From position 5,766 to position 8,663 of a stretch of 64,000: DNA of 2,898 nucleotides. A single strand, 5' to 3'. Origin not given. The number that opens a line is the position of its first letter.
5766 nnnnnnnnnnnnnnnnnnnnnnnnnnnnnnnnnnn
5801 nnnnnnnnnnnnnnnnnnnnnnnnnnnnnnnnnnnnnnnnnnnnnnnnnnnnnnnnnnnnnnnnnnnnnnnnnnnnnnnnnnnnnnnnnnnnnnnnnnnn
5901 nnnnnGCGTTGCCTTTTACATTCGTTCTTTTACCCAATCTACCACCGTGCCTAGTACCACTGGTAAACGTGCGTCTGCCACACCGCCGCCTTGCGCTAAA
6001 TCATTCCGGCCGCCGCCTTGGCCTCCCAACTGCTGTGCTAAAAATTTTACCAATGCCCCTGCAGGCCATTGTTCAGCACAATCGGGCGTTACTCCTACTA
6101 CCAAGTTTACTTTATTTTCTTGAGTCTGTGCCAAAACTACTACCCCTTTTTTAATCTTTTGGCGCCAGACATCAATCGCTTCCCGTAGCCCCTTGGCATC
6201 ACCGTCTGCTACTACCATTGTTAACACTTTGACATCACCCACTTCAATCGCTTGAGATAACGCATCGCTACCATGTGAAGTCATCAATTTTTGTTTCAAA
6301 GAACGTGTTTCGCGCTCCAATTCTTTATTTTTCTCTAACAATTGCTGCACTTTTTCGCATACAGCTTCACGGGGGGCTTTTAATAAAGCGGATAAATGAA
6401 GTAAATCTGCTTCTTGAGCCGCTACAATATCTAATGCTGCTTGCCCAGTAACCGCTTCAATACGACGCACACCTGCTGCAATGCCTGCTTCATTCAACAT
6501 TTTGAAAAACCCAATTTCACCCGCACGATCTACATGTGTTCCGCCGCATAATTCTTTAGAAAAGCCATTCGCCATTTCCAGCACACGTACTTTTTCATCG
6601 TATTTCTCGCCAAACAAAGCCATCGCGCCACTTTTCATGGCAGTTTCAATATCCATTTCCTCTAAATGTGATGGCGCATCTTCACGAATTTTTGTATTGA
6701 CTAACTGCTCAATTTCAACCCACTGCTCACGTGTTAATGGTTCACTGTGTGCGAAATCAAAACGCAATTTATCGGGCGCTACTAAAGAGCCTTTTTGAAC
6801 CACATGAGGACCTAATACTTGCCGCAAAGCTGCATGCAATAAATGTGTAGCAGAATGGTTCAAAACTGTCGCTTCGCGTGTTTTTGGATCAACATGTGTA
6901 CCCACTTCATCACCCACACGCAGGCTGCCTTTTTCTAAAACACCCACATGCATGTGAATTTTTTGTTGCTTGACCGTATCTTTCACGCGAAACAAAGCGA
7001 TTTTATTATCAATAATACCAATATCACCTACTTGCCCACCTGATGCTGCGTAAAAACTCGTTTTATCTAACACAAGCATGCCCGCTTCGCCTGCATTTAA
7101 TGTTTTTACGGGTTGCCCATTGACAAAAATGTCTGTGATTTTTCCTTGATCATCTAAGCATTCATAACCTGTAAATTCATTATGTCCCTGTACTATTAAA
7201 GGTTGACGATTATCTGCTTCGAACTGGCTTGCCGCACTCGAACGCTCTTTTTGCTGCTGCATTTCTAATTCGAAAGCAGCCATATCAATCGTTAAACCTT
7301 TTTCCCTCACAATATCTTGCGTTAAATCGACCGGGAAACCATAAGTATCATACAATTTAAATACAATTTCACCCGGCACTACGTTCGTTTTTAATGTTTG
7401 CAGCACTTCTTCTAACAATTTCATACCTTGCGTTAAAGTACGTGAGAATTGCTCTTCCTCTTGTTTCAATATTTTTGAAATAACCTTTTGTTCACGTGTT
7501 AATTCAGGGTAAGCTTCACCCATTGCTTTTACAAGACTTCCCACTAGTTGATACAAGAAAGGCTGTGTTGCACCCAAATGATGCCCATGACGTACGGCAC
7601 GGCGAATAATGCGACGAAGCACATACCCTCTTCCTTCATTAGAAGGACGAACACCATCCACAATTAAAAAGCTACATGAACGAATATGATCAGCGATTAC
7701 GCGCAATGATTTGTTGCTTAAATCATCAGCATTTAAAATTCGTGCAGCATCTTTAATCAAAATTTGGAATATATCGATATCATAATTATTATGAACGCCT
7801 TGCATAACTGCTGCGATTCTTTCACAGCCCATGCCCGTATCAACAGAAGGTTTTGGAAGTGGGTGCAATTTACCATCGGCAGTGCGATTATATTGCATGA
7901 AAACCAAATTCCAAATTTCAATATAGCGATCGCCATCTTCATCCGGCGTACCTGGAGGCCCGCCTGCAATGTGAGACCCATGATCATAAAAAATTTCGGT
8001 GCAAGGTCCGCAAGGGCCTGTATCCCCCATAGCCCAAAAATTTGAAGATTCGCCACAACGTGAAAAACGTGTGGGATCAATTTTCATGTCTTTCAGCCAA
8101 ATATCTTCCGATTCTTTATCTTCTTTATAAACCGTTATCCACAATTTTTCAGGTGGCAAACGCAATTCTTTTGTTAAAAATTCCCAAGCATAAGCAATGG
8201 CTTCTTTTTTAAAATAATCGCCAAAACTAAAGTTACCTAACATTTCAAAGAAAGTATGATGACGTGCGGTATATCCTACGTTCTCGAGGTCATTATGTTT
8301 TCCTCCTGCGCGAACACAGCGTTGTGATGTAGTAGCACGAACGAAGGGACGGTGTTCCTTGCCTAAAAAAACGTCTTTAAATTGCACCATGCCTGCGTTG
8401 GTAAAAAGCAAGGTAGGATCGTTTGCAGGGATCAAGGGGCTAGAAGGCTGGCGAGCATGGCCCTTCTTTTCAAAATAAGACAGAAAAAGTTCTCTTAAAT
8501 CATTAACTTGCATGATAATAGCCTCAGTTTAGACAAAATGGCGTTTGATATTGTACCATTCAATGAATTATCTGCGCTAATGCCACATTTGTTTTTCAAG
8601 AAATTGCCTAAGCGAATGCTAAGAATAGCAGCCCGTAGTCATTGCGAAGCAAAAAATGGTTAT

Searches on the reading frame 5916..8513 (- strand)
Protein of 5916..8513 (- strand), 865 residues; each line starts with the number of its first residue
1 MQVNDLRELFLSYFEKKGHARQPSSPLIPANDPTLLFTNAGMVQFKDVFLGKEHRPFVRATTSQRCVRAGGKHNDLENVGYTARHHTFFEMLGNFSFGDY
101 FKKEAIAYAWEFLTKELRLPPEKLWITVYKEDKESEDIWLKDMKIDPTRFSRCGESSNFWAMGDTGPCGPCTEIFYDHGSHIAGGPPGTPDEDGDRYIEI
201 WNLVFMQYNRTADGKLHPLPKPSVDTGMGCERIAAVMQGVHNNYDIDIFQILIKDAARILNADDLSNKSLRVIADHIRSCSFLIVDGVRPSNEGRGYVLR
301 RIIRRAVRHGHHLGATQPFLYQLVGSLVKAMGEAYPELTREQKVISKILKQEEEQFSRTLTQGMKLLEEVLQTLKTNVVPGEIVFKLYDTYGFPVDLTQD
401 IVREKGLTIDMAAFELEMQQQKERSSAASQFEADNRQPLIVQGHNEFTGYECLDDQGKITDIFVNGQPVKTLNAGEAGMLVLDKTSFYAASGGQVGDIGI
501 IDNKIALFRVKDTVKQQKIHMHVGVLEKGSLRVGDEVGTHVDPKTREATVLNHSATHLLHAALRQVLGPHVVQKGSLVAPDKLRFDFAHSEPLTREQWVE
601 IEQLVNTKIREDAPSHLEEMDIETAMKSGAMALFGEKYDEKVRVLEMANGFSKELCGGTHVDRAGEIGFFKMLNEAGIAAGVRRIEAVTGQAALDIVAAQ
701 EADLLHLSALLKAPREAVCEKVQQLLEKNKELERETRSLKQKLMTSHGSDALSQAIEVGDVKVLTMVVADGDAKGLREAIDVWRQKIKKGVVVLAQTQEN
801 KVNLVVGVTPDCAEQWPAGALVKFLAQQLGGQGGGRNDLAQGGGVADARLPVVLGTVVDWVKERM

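Call 7: search_protein_families(library=pfam, proteins=[window:5916-8513:-], max_evalue=0.01)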
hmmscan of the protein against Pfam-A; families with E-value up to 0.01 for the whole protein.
window:5916-8513:- (865 aa): 3 families
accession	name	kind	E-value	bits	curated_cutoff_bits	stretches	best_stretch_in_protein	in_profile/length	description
PF01411.24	tRNA-synt_2c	-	9e-224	744.5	30.3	1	6-544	2-551/552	tRNA synthetases class II (A)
PF07973.19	tRNA_SAD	-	2.7e-14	53.3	24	1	642-686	1-44/44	Threonyl and Alanyl tRNA synthetase second additional domain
PF02272.25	DHHA1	-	8.6e-12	45.9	25.9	1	761-863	2-102/102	DHHA1 domain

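Call 51: list_cluster_members(proteins=[window:5916-8513:-, window:33676-34968:+, window:16210-18483:-, window:13989-16217:-, P0001, P0002, P0003, P0006, P0012, P0004])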
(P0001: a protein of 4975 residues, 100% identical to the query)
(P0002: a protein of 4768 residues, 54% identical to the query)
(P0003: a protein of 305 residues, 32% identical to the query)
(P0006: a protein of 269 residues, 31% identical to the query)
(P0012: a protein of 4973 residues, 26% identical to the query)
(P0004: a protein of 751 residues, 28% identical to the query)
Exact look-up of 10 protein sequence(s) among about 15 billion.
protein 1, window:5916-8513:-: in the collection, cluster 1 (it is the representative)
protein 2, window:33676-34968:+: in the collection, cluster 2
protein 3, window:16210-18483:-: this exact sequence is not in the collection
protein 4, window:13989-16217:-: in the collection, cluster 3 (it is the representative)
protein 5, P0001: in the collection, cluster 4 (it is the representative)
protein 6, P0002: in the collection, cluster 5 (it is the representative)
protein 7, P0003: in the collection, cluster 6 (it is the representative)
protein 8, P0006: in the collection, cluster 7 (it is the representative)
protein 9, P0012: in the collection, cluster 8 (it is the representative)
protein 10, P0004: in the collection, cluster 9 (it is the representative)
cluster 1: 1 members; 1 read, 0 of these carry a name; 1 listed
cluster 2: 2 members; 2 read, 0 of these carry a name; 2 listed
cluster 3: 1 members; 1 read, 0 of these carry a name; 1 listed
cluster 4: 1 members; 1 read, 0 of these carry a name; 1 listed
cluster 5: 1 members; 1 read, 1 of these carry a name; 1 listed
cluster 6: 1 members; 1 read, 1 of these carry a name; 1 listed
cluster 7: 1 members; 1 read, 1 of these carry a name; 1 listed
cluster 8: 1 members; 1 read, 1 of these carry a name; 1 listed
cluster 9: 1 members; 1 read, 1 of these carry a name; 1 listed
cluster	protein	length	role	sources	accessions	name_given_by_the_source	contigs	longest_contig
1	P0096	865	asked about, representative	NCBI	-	-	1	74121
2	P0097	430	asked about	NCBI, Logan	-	-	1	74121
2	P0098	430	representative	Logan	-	-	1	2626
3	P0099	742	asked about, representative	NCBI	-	-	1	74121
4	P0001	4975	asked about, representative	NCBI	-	-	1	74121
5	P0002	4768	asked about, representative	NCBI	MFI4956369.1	MAG: hypothetical protein ACHQAX_04075 [Gammaproteobacteria bacterium]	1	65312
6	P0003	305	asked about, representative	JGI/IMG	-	hypothetical protein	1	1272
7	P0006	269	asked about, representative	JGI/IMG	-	hypothetical protein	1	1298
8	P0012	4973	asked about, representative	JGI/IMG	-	YD repeat-containing protein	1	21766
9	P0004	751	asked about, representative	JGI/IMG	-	hypothetical protein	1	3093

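Call 80: find_related_loci(query=window:5916-8513:-, collection=genome_contigs, flank=1000)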
Query window:5916-8513:- (865 aa) in genome_contigs; peptide patterns used: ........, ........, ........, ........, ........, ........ (x = any residue, [..] = any of these).
600 stretches matched a pattern (row limit reached: there are more); 599 encode a relative of the query (tblastn E <= 1e-3); the best 80 are kept; 80 distinct loci.
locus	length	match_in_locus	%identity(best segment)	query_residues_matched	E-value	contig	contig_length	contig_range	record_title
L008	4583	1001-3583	61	5-865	0e+0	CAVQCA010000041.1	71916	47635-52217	MAG: uncultured Gammaproteobacteria bacterium isolate MFD02923.bin.2.38 genome assembly, contig: contig_1931, whole geno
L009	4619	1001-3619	58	1-865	0e+0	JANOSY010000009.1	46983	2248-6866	MAG: Candidatus Tenderia sp. isolate VAR_39_metabat_422 VAR_39_k141_3044625, whole genome shotgun sequence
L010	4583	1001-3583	59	5-865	0e+0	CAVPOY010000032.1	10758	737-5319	MAG: uncultured Gammaproteobacteria bacterium isolate MFD09779.bin.2.53 genome assembly, contig: contig_54582, whole gen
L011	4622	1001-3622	58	1-865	0e+0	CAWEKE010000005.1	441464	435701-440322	MAG: uncultured Gammaproteobacteria bacterium isolate MFD09779.bin.1.375 genome assembly, contig: contig_31224, whole ge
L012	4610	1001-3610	58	5-865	0e+0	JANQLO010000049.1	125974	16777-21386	MAG: Chromatiales bacterium isolate PL25a_bin.61 k99_2050048, whole genome shotgun sequence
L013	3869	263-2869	58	5-865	0e+0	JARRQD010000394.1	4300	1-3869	MAG: Candidatus Thiodiazotropha sp. isolate Spart_193_MAG scaffold_13034, whole genome shotgun sequence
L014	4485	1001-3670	58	1-865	0e+0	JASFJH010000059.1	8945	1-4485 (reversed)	MAG: Granulosicoccaceae bacterium isolate D0608S40metaG_Bin_225 D0608S40metaG_FD_scaffold_838_c1, whole genome shotgun s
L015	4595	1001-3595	57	1-865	0e+0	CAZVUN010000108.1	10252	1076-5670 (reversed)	MAG TPA_asm: uncultured Acidiferrobacteraceae bacterium isolate binchicken_co107_250 genome assembly, contig: NODE_14588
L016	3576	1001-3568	60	6-857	0e+0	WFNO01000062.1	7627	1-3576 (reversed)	MAG: Gammaproteobacteria bacterium isolate S012_109 k151_286608, whole genome shotgun sequence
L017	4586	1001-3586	57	4-865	0e+0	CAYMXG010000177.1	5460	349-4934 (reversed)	MAG TPA_asm: uncultured Enterobacteriaceae bacterium isolate SRP178908_co2_123 genome assembly, contig: NODE_11644_lengt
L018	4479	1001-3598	58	1-865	0e+0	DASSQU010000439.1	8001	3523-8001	MAG TPA_asm: Steroidobacteraceae bacterium isolate SMAG_U471 k141_987358, whole genome shotgun sequence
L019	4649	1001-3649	57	5-865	0e+0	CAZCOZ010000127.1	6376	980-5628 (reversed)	MAG TPA_asm: uncultured Thiotrichaceae bacterium isolate binchicken_co53_103 genome assembly, contig: NODE_9208_length_6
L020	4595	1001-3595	58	1-865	0e+0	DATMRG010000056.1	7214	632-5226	MAG TPA_asm: Steroidobacteraceae bacterium isolate SMAG_U12949 k141_1662781, whole genome shotgun sequence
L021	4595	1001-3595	59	5-865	0e+0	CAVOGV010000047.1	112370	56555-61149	MAG: uncultured Gammaproteobacteria bacterium isolate MFD09964.bin.2.154 genome assembly, contig: contig_5770, whole gen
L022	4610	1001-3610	55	1-865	0e+0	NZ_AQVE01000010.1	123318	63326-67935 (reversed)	Thiolinea disciformis DSM 14473 A3IEDRAFT_scaffold_9.10_C, whole genome shotgun sequence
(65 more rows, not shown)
